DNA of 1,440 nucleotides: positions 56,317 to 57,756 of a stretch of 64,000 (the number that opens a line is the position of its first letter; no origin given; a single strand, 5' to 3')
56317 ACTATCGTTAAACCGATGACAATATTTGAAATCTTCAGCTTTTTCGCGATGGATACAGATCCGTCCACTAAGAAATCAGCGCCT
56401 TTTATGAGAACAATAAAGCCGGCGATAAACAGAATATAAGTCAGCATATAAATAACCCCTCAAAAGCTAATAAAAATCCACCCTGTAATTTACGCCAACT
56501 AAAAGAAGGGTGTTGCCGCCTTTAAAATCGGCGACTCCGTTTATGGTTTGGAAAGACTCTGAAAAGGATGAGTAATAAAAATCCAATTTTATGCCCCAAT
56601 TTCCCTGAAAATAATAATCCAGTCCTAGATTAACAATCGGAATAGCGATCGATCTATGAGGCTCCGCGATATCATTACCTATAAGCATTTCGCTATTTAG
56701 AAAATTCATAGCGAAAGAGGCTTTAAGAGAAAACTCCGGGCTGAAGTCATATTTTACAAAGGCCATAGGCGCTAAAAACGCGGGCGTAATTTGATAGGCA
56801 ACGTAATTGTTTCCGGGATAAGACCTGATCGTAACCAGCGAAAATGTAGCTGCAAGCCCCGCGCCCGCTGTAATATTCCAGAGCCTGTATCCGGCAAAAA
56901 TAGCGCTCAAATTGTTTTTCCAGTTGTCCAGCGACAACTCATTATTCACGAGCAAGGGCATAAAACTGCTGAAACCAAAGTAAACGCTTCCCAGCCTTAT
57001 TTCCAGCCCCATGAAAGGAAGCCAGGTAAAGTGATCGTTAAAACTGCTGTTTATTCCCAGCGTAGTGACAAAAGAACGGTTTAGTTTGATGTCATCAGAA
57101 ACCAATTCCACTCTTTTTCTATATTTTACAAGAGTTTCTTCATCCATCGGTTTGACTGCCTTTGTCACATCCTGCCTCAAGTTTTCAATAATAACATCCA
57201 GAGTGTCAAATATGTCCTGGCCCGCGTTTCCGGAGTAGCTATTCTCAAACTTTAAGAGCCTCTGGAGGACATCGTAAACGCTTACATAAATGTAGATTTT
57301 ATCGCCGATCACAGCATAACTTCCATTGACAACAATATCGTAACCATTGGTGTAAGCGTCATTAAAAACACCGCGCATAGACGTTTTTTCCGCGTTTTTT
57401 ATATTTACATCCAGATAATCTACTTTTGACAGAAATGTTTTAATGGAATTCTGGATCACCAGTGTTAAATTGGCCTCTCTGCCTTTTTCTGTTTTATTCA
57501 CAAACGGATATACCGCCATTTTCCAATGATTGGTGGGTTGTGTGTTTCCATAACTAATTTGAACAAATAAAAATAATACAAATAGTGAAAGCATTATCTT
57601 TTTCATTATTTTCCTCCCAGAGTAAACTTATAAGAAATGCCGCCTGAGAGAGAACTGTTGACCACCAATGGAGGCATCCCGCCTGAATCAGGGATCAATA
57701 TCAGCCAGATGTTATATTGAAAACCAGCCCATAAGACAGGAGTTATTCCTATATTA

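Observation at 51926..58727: Five-gene minus-strand operon coupling two paralogous N-domain-plus-barrel envelope proteins to Ca2+/cation and Na+/H+ antiporters and trehalose synthesis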

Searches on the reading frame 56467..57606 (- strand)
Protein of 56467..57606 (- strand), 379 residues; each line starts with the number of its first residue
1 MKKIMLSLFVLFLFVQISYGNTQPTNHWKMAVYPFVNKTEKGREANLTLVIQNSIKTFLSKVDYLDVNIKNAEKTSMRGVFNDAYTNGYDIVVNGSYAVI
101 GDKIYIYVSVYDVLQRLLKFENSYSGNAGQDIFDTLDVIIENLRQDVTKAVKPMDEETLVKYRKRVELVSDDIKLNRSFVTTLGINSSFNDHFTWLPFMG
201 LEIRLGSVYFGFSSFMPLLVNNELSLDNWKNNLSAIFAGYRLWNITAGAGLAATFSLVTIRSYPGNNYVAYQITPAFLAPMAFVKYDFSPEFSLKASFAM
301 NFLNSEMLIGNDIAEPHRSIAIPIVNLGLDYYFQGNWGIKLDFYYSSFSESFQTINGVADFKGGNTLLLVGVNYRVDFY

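Call 9: search_protein_families(library=pfam, proteins=[window:56467-57606:-], max_evalue=0.1)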
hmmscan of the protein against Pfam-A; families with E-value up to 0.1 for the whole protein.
window:56467-57606:- (379 aa): 1 family
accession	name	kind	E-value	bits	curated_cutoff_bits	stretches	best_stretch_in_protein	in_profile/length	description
PF10895.14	DUF2715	-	0.03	14.6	22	1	293-344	81-126/152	Domain of unknown function (DUF2715)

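Call 10: search_protein_families(library=ncbifam, proteins=[window:56467-57606:-], max_evalue=0.1)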
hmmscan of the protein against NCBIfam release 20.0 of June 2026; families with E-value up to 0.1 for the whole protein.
window:56467-57606:- (379 aa): 3 families
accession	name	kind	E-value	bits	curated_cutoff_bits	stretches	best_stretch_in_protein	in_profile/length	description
NF049867.1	TP0183_fam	equivalog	0.00018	20.6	140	1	1-115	1-110/286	TP0183 family DNA metabolism protein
NF010247.0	PRK13694.1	subfamily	0.035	13.8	94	1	47-92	6-50/83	hypothetical protein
NF008071.1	PRK10808.1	equivalog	0.047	13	277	1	317-376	148-203/358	porin OmpA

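Call 12: find_homologous_proteins(query=window:56467-57606:-)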
Query window:56467-57606:- (379 aa): 4 proteins with E <= 0.001 among 2665 candidates.
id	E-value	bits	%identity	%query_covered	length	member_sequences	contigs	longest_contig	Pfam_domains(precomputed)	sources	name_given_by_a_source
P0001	3.1e-246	834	100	99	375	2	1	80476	-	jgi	jgi:TolB-like protein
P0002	5.6e-109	383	51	100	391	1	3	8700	-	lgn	-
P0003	7.1e-84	300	47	93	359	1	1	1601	-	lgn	-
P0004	9.0e-72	260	41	100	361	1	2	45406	-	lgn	-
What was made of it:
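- Closest known: TolB N-terminal domain, LpoB, CsgG and FlgO domain families. Same: JGI named P2 'TolB-like protein' (call 12).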

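Call 15: find_encoding_contigs(protein=P0004, flank=10000, max_places=4)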
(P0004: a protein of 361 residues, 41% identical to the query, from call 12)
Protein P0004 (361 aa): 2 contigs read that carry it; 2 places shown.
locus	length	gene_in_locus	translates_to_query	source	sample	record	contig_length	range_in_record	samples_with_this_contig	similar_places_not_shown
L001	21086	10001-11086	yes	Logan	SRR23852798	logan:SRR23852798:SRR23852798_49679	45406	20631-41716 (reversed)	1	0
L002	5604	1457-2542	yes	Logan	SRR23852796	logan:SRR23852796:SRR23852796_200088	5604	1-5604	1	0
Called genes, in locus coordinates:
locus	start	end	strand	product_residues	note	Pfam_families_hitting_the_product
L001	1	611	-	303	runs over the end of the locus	PF00190:Cupin_1 (faint), PF07883:Cupin_2, PF12852:Cupin_6 (faint), PF02311:AraC_binding (faint), PF07883:Cupin_2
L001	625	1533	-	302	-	PF00248:Aldo_ket_red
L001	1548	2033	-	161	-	PF07883:Cupin_2, PF02311:AraC_binding (weak)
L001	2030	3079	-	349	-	PF01738:DLH (weak), PF02129:Peptidase_S15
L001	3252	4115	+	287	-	PF06719:AraC_N, PF00165:HTH_AraC, PF12833:HTH_18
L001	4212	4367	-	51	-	-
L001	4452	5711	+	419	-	PF02321:OEP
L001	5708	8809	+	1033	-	PF00873:ACR_tran, PF03176:MMPL (weak)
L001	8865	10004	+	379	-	-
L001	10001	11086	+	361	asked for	-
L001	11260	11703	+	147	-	PF22381:Staph_reg_Sar_Rot (weak), PF01047:MarR, PF13463:HTH_27 (weak), PF12802:MarR_2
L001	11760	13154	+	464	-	PF02321:OEP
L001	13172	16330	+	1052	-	PF00873:ACR_tran, PF02355:SecD_SecF_C (weak)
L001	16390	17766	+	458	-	PF01554:MatE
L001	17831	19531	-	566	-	PF00092:VWA, PF13519:VWA_2, PF13424:TPR_12 (faint), PF00515:TPR_1 (faint), PF07719:TPR_2 (faint), PF13174:TPR_6 (faint), PF13432:TPR_16 (weak)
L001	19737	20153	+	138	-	-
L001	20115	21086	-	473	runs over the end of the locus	PF01554:MatE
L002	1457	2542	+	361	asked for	-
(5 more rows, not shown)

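Call 16: find_encoding_contigs(protein=P0002, flank=10000, max_places=4)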
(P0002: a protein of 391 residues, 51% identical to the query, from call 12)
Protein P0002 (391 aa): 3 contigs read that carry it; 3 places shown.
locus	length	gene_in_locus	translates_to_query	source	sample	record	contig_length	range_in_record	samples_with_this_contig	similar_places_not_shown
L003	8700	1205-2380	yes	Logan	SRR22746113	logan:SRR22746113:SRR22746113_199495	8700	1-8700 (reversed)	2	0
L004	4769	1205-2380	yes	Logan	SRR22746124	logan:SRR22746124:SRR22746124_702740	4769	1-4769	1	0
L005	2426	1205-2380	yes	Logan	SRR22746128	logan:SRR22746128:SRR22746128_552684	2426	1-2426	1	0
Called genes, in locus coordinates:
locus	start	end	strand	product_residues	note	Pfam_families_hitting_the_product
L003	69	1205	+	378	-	-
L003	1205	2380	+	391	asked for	-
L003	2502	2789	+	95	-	PF00166:Cpn10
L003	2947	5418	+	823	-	PF00532:Peripla_BP_1, PF00989:PAS (faint), PF13377:Peripla_BP_3, PF13407:Peripla_BP_4, PF08447:PAS_3 (weak), PF13426:PAS_9 (faint), PF00196:GerE, PF08281:Sigma70_r4_2 (faint)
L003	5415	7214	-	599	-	PF00535:Glycos_transf_2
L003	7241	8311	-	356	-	PF00180:Iso_dh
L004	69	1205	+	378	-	-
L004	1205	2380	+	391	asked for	-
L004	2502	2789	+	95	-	PF00166:Cpn10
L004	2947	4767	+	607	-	?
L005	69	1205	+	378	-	-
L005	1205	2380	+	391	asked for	-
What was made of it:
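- The pair's closest known relatives sit next to GroES or RND efflux genes (calls 15, 16).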

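Call 17: find_encoding_contigs(protein=P0001, flank=10000, max_places=3)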
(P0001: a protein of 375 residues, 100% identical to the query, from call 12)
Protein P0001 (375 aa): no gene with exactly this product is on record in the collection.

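Call 21: find_related_loci(query=A2, collection=genome_contigs, flank=10000)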
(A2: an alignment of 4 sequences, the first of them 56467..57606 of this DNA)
Query A2 (379 aa) in genome_contigs; peptide patterns used: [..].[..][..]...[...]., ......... (x = any residue, [..] = any of these).
75 stretches matched a pattern, but none encodes a relative of the query by tblastn (E <= 1e-3).
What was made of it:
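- Tried and rejected: The GTDB genome scan with the P2 alignment found nothing (call 21).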

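Call 22: search_protein_representatives(protein=window:56467-57606:-)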
Query: 379 residues. Proteins with E-value up to 0.001 (for the whole library): 72; up to 1e-10: 15; up to 1e-30: 5. The best 72 are listed.
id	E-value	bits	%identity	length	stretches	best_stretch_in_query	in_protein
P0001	9.8e-247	834.3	100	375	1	5-379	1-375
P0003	2.3e-84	300.1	49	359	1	25-378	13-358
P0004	2.9e-72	260.3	44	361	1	22-378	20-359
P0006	1.3e-65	238.4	42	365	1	2-378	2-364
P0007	1.0e-33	133.5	36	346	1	2-245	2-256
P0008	1.4e-29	119.8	36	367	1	5-220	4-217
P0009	3.9e-28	115.1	34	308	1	56-308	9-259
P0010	2.8e-23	99.1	32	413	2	2-189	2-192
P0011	1.8e-12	63.6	26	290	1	6-195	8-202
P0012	1.9e-12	63.5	32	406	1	9-191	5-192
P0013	7.1e-12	61.6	29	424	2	25-193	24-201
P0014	1.6e-11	60.4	32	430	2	10-191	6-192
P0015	5.6e-11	58.7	30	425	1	8-188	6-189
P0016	6.4e-11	58.5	28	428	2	28-184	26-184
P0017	6.5e-11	58.5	26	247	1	8-206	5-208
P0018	2.5e-10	56.5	30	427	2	7-186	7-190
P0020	4.8e-10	55.6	27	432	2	73-192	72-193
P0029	5.1e-08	48.9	25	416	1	43-378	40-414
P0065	3.5e-04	36.3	24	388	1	29-345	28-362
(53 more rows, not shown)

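Call 24: search_protein_families(library=pfam, alignment_id=A3, max_evalue=0.01)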
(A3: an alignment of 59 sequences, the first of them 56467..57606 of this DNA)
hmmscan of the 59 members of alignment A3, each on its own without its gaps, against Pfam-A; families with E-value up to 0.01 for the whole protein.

A. member 1, window:56467-57606:- (379 aa): 0 families

B. families by the number of members that match (of 59 scanned): 11 families
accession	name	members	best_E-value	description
PF17680.6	FlgO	3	0.00031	FlgO protein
PF04052.18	TolB_N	2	0.00083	TolB amino-terminal domain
PF13036.11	LpoB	2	0.001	Peptidoglycan-synthase activator LpoB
PF02018.23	CBM_4_9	1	9.2e-10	Carbohydrate binding domain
PF03783.19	CsgG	1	5.8e-06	Curli production assembly/transport component CsgG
PF13505.12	OMP_b-brl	1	8.3e-06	Outer membrane protein beta-barrel domain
PF01389.23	OmpA_membrane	1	0.00064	OmpA-like transmembrane domain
PF10895.14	DUF2715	1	0.0036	Domain of unknown function (DUF2715)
PF06178.19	KdgM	1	0.0071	Oligogalacturonate-specific porin protein (KdgM)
PF11684.13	DUF3280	1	0.008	Protein of unknown function (DUF2380)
PF12650.12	DUF3784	1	0.0088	Domain of unknown function (DUF3784)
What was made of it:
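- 56467..57606 (-): P2: the conserved subunit of the pair. Signal peptide (1-20, ...SYG/NT), alpha/beta domain 28-150 carrying the family signature Y97, D112, G126, I-F-D-T-x-D (132-137), helix 156-170, 10-strand barrel 177-378, C-terminal beta-signal YRVDFY. Family members weakly hit FlgO, TolB_N, LpoB, CsgG, OMP_b-brl and OmpA_membrane: call 24.
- On TolB_N / LpoB / CsgG / PelC-like periplasmic alpha/beta domain: Only 1-3 of 59 family members give weak hits per model (call 24).
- Closest known: TolB N-terminal domain, LpoB, CsgG and FlgO domain families. Same: Some P2-family members give weak Pfam hits to FlgO, TolB_N, LpoB and CsgG (best E 5.8e-6 for CsgG, call 24).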

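Call 25: search_protein_families(library=ncbifam, alignment_id=A3, max_evalue=0.01)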
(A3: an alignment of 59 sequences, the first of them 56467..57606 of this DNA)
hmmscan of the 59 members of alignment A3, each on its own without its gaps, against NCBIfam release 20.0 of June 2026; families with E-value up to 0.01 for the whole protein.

A. member 1, window:56467-57606:- (379 aa): 1 family
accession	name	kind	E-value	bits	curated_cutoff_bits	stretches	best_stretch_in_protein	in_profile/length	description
NF049867.1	TP0183_fam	equivalog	0.00018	20.6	140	1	1-115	1-110/286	TP0183 family DNA metabolism protein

B. families by the number of members that match (of 59 scanned): 6 families
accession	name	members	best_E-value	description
NF049867.1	TP0183_fam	9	3.3e-05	TP0183 family DNA metabolism protein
TIGR02800.1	propeller_TolB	2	0.00013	Tol-Pal system beta propeller repeat protein TolB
TIGR02722.1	lp_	1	0.00027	penicillin-binding protein activator LpoB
TIGR01698.1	PUNP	1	0.0017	purine-nucleoside phosphorylase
TIGR00493.1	clpP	1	0.0033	ATP-dependent Clp endopeptidase proteolytic subunit ClpP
NF008071.1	PRK10808.1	1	0.0092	porin OmpA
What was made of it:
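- Closest known: Treponema pallidum TP0183 family. Same: Nine of 59 family members hit TP0183_fam (call 25).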

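Call 28: find_encoding_contigs(protein=P0006, flank=10000, max_places=3)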
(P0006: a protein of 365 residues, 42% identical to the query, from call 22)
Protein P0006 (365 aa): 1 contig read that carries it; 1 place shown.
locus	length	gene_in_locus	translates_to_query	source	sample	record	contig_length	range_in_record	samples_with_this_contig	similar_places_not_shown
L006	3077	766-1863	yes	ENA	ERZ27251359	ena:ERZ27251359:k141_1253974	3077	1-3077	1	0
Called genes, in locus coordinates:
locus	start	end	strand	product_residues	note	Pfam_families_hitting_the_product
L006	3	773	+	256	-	?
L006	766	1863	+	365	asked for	-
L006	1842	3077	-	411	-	?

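Call 32: find_encoding_contigs(protein=P0010, flank=8000, max_places=3)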
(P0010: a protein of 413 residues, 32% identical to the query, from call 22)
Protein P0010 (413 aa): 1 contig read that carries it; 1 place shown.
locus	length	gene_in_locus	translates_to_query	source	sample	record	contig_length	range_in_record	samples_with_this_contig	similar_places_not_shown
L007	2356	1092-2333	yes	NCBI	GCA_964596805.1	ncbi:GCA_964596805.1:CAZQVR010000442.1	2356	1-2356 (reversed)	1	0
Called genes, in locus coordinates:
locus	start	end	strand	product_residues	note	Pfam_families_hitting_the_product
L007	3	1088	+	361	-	?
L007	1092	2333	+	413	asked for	-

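Call 33: find_encoding_contigs(protein=P0012, flank=8000, max_places=3)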
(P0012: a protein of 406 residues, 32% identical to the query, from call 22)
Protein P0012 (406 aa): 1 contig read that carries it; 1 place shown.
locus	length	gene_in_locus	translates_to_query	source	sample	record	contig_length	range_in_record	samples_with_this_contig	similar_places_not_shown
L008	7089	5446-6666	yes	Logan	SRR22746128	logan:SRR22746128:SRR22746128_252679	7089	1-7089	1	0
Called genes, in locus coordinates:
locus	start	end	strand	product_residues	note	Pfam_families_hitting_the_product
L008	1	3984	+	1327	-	?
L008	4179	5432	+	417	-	-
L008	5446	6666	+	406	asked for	-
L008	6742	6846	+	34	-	-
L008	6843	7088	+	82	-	?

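Call 43: predict_structure(alignment_id=A3)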
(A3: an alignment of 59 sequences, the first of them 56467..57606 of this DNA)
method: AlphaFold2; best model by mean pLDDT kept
length: 379 residues; sequences in the alignment: 59
mean_pLDDT: 86.9   pTM: 0.64
mean pLDDT of the five models: 86.9, 86.6, 86.0, 85.6, 85.0
residues with pLDDT >= 90: 239; 70-90: 73; 50-70: 67; < 50: 0
segments of 3 or more residues with pLDDT < 50: none
pLDDT, mean of each block of 10 residues (from residue 1): 91 78 75 97 95 97 96 87 94 97 97 94 96 95 97 83 62 80 93 86 97 84 67 94 98 74 60 70 98 97 66 64 92 97 91 82 89 95
secondary structure, 60 per line:
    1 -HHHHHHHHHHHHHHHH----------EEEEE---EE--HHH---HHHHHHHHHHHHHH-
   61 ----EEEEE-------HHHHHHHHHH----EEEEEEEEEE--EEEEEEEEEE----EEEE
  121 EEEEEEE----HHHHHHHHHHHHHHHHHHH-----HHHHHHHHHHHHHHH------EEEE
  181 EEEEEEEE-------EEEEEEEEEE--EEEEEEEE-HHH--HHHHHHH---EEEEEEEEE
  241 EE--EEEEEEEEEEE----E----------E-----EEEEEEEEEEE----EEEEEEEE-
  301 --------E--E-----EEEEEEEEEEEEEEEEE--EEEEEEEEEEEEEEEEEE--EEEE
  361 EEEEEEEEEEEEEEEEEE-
elements in order: H2-17 E28-32 H46-59 E65-69 H77-86 E91-100 E103-112 E117-127 H132-150 H156-170 E177-188 E196-205 E208-215 H222-228 E232-242 E245-255 E277-287 E292-299 E318-334 E337-354 E357-378
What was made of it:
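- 56467..57606 (-): AF2 gives pLDDT 86.9 and 10 strands: call 43.
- On Outer-membrane beta-barrel protein (BAM substrate): P2 has 10 strands with pLDDT mostly above 80 (call 43).
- On Type Va autotransporter: 10 strands are modelled (call 43) and there is no such Pfam hit (call 9).
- P2 model: pLDDT 86.9, alpha/beta domain plus 10 strands (call 43). The domain order (N-terminal globular domain, helix, C-terminal barrel) matches type V secretion (call 43). The model has 10 strands, not the 12 of type Va (call 43).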

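Call 47: fold_search(model_id=the predicted structure, library=pdb)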
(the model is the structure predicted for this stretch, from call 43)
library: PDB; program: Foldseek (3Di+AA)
matches with E <= 10: 1332; with E <= 0.001: 106
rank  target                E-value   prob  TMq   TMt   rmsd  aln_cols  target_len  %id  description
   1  7mx5_A                7.2e-07  1.00  0.26  0.25  26.6       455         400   10  Crystal structure of TolB from Acinetobacter baumannii (released 2021-05-26)
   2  7mx5_B                1.1e-06  1.00  0.23  0.22  25.3       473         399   10  Crystal structure of TolB from Acinetobacter baumannii (released 2021-05-26)
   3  1k24                  5.1e-06  1.00  0.25  0.34   9.8       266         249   11  Crystal Structure of the OpcA Outer Membrane Adhesin/Invasin from Neisseria meningitidis (released 2002-03-27)
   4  2vdf                  7.8e-06  1.00  0.27  0.38  10.7       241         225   14  Structure of the OpcA adhesion from Neisseria meningitidis determined by crystallization from the cubic mesophase (released 2007-10-23)
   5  2x4m_A                1.2e-05  1.00  0.30  0.37  12.6       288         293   13  Yersinia Pestis Plasminogen Activator Pla (released 2010-07-28)
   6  5t0z_C                2.2e-05  1.00  0.28  0.61   4.1       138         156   13  PelC from Geobacter metallireducens (released 2017-03-15)
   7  3brz                  2.4e-05  1.00  0.20  0.19  15.4       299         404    9  Crystal structure of the Pseudomonas putida toluene transporter TodX (released 2008-06-10)
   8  2x55                  2.9e-05  1.00  0.29  0.38  12.2       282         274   12  Yersinia Pestis Plasminogen Activator Pla (Native) (released 2010-07-28)
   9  9h80_A                3.6e-05  1.00  0.26  0.59   4.8       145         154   10  Structure of the outer membrane exopolysaccharide transporter PelBC (released 2025-06-11)
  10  5onu_A                4.2e-05  0.75  0.13  0.14  20.1       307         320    9  Trimeric OmpU structure (released 2018-01-03)
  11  4d65_A                4.7e-05  1.00  0.18  0.20  16.6       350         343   11  Structure of porin Omp-Pst2 from P. stuartii; the asymmetric unit contains a dimer of trimers. (released 2016-03-09)
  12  2iwv_A                4.7e-05  0.99  0.20  0.24  16.4       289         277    9  Structure of the monomeric outer membrane porin OmpG in the open and closed conformation (released 2006-08-14)
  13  6z37                  5.2e-05  1.00  0.18  0.17  15.6       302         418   11  TodX monoaromatic hydrocarbon channel deltaS2 mutant (released 2020-11-04)
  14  4dcb_A                5.5e-05  1.00  0.28  0.36  11.6       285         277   13  Y. pestis Plasminogen Activator Pla in Complex with Human Plasminogen Activation Loop Peptide ALP11 (released 2012-06-06)
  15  4d64_A                6.5e-05  1.00  0.19  0.21  15.5       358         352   11  Structure of porin Omp-Pst1 from P. stuartii; the crystallographic symmetry generates a dimer of trimers. (released 2016-03-09)
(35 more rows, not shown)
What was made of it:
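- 56467..57606 (-): Foldseek hits TolB, OpcA, Pla and PelC (TM-score 0.6 relative to PelC): call 47.
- On Outer-membrane beta-barrel protein (BAM substrate): Foldseek hits OpcA, Pla and OmpW (call 47).
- Foldseek hits TolB, PelC (TM-score 0.6 relative to PelC), OpcA, Pla and OmpW (call 47).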

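Call 56: find_related_loci(query=A2, collection=metagenome_contigs, flank=10000)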
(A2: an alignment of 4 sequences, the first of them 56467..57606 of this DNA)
Query A2 (379 aa) in metagenome_contigs; peptide patterns used: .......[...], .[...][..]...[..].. (x = any residue, [..] = any of these).
307 stretches matched a pattern, but none encodes a relative of the query by tblastn (E <= 1e-3).
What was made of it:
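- Both searches for P2-type genes with the close-subfamily alignment A2, one of genome contigs and one of metagenome contigs, found nothing (calls 21, 56).
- Tried and rejected: The scan with A2 found nothing (call 56).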

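Call 59: find_related_loci(query=A6, collection=metagenome_contigs, flank=10000)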
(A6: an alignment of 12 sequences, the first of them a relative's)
Query A6 (406 aa) in metagenome_contigs; peptide patterns used: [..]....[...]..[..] (x = any residue, [..] = any of these).
579 stretches matched a pattern; 11 encode a relative of the query (tblastn E <= 1e-3); 11 distinct loci.
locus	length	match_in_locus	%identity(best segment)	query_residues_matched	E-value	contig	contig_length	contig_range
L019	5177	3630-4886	32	2-403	2e-63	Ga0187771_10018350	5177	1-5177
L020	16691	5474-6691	34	14-402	1e-60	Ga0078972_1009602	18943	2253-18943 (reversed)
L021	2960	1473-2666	34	9-402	1e-60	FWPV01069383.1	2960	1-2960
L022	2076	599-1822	34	3-402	6e-60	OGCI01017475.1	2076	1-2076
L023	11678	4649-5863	31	6-404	4e-54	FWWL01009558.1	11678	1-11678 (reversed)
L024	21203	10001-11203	34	6-404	2e-65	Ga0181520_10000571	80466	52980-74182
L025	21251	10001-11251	31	7-402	2e-55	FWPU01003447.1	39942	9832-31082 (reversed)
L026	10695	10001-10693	34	2-226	2e-38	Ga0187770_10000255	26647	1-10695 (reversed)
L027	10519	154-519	31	63-190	1e-15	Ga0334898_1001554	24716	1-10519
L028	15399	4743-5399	27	23-247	3e-22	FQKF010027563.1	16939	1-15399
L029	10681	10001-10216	28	75-144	1e-6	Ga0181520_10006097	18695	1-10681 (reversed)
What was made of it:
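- Tried and rejected: Only the scan with the 400-aa clade alignment A6 worked (call 59).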
